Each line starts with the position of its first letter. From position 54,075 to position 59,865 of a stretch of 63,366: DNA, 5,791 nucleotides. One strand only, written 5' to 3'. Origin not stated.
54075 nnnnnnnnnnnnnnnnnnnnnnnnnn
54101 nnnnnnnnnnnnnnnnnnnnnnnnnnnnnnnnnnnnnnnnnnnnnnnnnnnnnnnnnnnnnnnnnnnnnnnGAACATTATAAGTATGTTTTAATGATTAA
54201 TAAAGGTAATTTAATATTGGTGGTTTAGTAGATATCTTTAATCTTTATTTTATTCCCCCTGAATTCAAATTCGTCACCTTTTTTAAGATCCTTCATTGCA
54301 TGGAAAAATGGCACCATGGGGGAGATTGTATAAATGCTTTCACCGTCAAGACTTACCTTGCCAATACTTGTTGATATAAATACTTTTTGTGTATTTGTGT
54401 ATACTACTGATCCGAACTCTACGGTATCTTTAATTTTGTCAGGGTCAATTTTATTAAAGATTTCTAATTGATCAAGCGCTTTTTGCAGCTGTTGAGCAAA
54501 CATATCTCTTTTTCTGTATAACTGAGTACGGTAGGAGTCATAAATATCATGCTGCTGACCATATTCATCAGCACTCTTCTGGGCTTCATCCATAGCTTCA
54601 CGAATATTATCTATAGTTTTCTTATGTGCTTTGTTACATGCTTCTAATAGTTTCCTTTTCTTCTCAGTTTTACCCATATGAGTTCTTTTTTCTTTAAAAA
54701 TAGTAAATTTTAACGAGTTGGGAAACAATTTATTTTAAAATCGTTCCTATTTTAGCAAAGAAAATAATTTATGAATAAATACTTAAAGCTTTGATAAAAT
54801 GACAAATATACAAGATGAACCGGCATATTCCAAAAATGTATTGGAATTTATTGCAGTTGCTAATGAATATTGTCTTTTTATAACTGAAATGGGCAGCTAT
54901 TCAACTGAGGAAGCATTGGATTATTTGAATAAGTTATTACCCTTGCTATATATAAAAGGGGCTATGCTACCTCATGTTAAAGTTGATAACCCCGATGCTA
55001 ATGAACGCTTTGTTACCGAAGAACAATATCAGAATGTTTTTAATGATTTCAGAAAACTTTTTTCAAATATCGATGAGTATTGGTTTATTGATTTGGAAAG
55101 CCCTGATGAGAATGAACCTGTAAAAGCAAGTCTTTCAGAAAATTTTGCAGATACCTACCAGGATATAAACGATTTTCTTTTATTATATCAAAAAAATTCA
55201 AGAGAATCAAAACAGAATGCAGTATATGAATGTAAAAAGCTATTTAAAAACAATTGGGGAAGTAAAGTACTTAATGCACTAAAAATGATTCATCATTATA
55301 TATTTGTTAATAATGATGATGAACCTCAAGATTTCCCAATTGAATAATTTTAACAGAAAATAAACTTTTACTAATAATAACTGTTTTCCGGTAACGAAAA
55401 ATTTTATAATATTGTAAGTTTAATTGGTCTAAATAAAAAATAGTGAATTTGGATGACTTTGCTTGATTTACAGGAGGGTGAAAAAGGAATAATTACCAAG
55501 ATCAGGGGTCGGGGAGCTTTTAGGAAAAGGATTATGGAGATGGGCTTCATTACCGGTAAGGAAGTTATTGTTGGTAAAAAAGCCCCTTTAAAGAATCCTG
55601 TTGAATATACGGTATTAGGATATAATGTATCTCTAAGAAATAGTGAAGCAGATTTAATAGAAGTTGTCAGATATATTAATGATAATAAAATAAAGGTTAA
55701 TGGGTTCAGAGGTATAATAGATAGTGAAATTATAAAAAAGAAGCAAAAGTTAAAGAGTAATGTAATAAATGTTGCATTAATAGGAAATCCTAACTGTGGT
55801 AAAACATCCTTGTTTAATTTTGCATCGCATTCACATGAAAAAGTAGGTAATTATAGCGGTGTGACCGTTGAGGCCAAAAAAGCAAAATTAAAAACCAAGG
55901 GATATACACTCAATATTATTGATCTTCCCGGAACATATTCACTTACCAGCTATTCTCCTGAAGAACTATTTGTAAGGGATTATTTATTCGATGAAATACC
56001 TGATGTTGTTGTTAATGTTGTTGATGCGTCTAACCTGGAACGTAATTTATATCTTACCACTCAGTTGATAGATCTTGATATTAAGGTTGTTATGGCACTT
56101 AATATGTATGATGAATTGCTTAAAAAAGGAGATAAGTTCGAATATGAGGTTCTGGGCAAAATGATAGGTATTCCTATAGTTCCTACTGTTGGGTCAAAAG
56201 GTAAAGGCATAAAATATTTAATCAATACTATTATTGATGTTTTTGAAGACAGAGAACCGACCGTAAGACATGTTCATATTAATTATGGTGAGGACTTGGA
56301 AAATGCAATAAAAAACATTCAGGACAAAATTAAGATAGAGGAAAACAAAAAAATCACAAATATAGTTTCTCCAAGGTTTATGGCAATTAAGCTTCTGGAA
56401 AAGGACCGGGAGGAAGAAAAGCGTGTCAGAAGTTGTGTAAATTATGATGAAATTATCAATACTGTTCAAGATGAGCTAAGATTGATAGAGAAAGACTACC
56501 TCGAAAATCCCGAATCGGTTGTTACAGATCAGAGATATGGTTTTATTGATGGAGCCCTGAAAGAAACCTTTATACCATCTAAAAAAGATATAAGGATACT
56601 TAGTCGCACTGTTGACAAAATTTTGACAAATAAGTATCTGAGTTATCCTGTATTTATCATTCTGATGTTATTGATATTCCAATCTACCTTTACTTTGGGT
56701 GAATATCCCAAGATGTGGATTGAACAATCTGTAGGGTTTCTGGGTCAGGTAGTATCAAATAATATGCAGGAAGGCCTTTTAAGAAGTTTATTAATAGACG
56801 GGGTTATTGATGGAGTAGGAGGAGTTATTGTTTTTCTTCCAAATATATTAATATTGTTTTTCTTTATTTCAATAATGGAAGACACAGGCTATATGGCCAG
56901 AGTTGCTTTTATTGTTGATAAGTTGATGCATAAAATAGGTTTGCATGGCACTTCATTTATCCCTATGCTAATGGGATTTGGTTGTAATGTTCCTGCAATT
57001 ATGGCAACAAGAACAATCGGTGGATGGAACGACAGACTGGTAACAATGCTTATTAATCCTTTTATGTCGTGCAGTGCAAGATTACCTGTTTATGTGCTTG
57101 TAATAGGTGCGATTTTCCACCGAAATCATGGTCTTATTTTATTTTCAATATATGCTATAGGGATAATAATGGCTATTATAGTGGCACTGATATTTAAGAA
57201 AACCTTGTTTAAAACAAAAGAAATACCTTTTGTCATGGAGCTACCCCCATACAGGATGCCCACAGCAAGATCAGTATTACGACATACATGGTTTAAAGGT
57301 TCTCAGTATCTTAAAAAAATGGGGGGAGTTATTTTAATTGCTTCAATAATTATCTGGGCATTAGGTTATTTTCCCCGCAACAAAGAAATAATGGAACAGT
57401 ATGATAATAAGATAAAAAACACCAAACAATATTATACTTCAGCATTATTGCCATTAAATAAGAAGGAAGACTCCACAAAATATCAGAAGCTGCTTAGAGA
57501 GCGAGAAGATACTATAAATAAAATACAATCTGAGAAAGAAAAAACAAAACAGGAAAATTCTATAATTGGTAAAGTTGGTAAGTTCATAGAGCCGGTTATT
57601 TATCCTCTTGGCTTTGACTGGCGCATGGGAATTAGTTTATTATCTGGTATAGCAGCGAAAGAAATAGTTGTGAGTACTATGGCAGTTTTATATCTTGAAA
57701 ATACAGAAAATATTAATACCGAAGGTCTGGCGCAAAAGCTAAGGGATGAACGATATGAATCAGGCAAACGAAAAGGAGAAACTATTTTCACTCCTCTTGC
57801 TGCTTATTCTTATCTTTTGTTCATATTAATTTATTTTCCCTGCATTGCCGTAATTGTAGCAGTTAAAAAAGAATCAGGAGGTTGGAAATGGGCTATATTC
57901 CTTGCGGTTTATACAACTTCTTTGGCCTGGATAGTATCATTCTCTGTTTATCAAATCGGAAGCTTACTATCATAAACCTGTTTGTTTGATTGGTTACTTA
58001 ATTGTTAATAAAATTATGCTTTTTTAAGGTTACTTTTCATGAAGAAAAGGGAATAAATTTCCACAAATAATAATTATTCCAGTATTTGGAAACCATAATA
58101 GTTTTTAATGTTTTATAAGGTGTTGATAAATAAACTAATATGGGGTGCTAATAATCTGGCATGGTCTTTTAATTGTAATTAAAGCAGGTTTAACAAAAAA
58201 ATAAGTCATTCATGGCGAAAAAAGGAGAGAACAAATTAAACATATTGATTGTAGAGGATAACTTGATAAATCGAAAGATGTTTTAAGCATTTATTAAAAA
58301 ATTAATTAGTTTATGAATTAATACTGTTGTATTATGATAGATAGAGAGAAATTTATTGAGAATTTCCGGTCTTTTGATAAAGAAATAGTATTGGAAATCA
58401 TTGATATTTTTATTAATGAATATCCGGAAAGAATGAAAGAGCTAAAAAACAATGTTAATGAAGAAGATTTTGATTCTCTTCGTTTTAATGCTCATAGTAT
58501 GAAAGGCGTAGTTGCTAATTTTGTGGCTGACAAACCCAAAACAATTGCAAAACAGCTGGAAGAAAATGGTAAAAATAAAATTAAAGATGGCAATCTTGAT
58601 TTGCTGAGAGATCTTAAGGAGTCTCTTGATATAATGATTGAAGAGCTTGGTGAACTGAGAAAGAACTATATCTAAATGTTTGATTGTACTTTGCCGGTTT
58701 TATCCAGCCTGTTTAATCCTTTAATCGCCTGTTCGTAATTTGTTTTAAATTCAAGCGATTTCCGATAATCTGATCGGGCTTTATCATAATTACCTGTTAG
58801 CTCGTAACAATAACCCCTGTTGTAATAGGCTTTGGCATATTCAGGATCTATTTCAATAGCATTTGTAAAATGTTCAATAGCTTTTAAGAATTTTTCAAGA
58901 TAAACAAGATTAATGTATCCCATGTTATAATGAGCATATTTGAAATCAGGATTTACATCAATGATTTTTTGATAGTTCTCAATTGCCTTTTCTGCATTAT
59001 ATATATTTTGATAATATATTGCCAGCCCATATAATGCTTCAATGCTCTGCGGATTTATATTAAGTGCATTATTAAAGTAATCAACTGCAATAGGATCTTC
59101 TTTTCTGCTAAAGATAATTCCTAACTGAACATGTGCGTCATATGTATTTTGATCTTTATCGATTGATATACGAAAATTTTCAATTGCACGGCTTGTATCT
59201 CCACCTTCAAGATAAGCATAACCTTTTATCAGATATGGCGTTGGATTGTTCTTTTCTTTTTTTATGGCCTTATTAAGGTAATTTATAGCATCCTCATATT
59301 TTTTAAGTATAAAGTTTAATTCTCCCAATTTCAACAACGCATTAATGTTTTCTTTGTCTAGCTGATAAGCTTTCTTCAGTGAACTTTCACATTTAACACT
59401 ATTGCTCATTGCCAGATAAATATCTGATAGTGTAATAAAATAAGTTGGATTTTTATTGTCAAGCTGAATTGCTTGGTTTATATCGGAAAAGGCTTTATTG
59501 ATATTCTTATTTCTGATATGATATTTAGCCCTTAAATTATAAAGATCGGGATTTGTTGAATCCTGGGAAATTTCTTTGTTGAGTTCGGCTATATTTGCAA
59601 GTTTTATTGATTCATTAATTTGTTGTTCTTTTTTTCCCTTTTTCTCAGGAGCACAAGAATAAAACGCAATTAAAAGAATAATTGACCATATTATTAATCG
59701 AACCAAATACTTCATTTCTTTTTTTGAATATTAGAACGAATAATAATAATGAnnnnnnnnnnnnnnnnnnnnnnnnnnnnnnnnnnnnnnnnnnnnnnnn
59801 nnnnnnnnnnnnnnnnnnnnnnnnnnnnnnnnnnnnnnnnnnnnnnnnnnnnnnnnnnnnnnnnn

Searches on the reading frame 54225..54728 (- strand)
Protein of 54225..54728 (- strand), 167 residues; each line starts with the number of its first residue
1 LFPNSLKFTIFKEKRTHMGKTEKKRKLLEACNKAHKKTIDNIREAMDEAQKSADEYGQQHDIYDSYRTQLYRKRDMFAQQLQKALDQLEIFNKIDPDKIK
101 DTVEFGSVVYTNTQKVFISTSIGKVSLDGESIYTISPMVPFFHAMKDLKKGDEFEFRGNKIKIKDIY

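Call 60: search_protein_families(library=pfam, proteins=[window:54225-54728:-], max_evalue=0.001)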
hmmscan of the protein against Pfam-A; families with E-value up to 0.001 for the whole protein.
window:54225-54728:- (167 aa): 1 family
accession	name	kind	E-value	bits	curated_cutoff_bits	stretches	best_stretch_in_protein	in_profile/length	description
PF05597.16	Phasin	-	0.00058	20.4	28.8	1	26-104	39-115/126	Poly(hydroxyalcanoate) granule associated protein (phasin)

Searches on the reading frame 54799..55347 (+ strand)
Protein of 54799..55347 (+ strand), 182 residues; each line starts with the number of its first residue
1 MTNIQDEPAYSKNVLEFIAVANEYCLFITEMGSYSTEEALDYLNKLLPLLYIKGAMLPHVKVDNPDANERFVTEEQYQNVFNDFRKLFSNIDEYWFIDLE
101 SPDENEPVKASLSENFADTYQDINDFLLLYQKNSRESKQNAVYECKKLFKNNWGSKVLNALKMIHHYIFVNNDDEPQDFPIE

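Call 59: search_protein_families(library=pfam, proteins=[window:54799-55347:+], max_evalue=0.001)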
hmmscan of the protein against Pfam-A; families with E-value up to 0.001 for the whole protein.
window:54799-55347:+ (182 aa): 2 families
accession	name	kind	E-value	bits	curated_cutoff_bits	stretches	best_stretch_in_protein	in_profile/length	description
PF16702.10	DUF5063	-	2.1e-36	126.2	27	1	9-167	2-164/167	Domain of unknown function (DUF5063)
PF17470.7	Gp45_2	-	0.00036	20.9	28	0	62-96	15-51/58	Phage gene product 45.2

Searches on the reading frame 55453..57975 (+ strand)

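Call 59: search_protein_families(library=pfam, proteins=[window:55453-57975:+], max_evalue=0.001)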
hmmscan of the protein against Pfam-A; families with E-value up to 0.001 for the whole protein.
window:55453-57975:+ (840 aa): 8 families
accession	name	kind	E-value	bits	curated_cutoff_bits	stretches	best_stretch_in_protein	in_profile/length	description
PF02421.24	FeoB_N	-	1.8e-58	196.9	27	1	106-260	2-156/156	Ferrous iron transport protein B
PF07670.19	Gate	-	7.7e-48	161.7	29.6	2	458-553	1-103/104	Nucleoside recognition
PF07664.17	FeoB_C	-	8.8e-24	83.4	26.6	1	563-615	1-54/54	Ferrous iron transport protein B C terminus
PF04023.20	FeoA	-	4.5e-19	68.7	23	1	1-72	1-73/74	FeoA domain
PF17910.6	FeoB_Cyto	-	1.2e-17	64.5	23.4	1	278-372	1-88/90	FeoB cytosolic helical domain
PF01926.29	MMR_HSR1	-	8.3e-17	61.8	21.9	1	106-217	1-112/113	50S ribosome-binding GTPase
PF00009.33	GTP_EFTU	-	2e-07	31.2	26.5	1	134-265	52-187/188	Elongation factor Tu GTP binding domain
PF09439.16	SRPRB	-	0.00018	21.4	25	1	106-171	5-66/178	Signal recognition particle receptor beta subunit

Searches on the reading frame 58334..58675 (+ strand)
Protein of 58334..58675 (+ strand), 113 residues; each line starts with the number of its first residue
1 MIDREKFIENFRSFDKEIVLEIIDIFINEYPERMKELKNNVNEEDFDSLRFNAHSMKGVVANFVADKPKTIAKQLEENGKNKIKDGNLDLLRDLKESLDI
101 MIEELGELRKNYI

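Call 60: search_protein_families(library=pfam, proteins=[window:58334-58675:+], max_evalue=0.001)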
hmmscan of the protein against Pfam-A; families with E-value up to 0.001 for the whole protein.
window:58334-58675:+ (113 aa): 1 family
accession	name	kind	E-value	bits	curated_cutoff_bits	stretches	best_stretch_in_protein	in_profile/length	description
PF01627.28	Hpt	-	2.4e-12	47.4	24.6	1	21-105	1-81/84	Hpt domain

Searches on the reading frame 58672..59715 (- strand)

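Call 59: search_protein_families(library=pfam, proteins=[window:58672-59715:-], max_evalue=0.001)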
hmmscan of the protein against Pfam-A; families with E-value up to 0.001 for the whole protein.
window:58672-59715:- (347 aa): 23 families
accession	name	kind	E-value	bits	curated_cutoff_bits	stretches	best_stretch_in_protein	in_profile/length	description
PF07719.23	TPR_2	-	9.7e-33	110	27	2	294-323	1-30/34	Tetratricopeptide repeat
PF13414.12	TPR_11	-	9.9e-31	105.6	26.8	2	273-308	7-42/42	TPR repeat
PF13431.12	TPR_17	-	5.2e-29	98.5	24.4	1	283-314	2-33/34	Tetratricopeptide repeat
PF00515.34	TPR_1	-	6.6e-27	92.6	27.8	2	294-323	1-30/34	Tetratricopeptide repeat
PF13181.12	TPR_8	-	6.8e-25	85.5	25.7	1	294-324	1-31/34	Tetratricopeptide repeat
PF14559.12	TPR_19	-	3.4e-22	79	25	2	275-314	6-45/68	Tetratricopeptide repeat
PF13432.12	TPR_16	-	7.3e-20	71.5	32.7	1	270-322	7-59/65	Tetratricopeptide repeat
PF13428.12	TPR_14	-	1.7e-18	65.7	23.5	0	125-164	2-41/44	Tetratricopeptide repeat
PF13174.12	TPR_6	-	9.5e-17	60.9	26.3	0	296-319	2-25/33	Tetratricopeptide repeat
PF13424.12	TPR_12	-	1.3e-16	61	30.1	1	263-324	7-75/77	Tetratricopeptide repeat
PF23914.1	TPR_CcmH_CycH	-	3.1e-14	53.5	42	2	82-182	42-145/158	Cytochrome c-type biogenesis protein H TPR domain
PF25062.1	ARM_TT21_N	-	2.7e-10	40.8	40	1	108-263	84-206/222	Tetratricopeptide repeat protein 21 N-terminal ARM repeat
PF12895.13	ANAPC3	-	6.5e-09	36.4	27.2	0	51-115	18-81/82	Anaphase-promoting complex, cyclosome, subunit 3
PF13371.12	TPR_9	-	1.7e-08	34.8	35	0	274-319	9-54/73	Tetratricopeptide repeat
PF25063.1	ARM_TT21_C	-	3.2e-08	34.1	35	1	208-328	38-163/209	Tetratricopeptide repeat protein 21 C-terminal ARM domain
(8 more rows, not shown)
